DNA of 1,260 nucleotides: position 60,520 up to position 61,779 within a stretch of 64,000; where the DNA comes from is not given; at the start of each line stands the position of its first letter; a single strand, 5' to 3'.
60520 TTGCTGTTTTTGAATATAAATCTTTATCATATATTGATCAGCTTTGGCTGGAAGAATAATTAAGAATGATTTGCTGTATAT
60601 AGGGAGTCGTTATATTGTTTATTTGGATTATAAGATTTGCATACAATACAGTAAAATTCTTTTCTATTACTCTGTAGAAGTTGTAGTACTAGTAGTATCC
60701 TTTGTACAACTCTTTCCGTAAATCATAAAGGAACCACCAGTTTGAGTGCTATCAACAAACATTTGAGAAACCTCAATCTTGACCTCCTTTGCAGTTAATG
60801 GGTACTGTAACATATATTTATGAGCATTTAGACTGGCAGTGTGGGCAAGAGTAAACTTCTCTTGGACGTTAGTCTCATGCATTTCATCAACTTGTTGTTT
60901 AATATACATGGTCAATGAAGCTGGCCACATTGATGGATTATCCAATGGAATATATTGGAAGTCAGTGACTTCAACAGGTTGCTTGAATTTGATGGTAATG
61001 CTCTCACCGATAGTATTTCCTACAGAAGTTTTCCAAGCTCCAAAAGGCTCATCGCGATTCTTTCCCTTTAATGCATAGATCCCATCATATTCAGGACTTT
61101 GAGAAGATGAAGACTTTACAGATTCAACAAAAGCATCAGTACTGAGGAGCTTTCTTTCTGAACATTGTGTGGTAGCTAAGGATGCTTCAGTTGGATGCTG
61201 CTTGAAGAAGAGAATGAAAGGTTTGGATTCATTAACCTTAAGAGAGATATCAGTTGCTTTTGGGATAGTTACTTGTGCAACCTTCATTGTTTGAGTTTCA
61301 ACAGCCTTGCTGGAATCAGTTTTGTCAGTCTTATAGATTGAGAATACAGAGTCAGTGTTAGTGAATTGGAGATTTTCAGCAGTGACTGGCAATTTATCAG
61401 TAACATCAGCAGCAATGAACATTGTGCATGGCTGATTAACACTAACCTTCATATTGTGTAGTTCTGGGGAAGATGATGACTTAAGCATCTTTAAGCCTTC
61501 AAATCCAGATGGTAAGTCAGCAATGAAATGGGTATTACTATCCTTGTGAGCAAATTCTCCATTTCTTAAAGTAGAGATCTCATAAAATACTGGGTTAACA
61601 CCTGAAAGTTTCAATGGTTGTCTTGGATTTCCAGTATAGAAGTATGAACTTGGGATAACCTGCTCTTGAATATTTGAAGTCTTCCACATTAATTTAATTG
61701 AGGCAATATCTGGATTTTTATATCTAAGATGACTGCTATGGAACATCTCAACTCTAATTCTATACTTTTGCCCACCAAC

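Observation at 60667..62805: FN2 + PA14 secreted protein: an FNPA/CCp5-type adhesion-family architecture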

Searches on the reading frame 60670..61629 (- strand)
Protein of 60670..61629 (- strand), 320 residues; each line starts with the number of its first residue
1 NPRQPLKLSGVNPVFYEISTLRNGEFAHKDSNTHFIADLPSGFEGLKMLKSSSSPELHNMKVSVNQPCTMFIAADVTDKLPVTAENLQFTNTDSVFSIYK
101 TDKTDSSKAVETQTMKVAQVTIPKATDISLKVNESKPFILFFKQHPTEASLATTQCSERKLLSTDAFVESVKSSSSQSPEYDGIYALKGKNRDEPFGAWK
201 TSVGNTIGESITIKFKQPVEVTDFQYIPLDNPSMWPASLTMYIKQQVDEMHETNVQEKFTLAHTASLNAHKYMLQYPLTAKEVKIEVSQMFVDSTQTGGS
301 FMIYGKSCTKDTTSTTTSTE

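Call 7: search_protein_families(library=pfam, proteins=[window:60670-61629:-], max_evalue=10)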
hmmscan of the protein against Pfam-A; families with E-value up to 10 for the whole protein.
seq(320 aa): 2 families
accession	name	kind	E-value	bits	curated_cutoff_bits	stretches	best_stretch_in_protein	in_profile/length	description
PF00754.31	F5_F8_type_C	-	4.5e-06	27.2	28.2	1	171-289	2-114/127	F5/8 type C domain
PF20874.2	Relaxase_M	-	0.11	13.1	27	1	59-115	23-80/86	Relaxase central domain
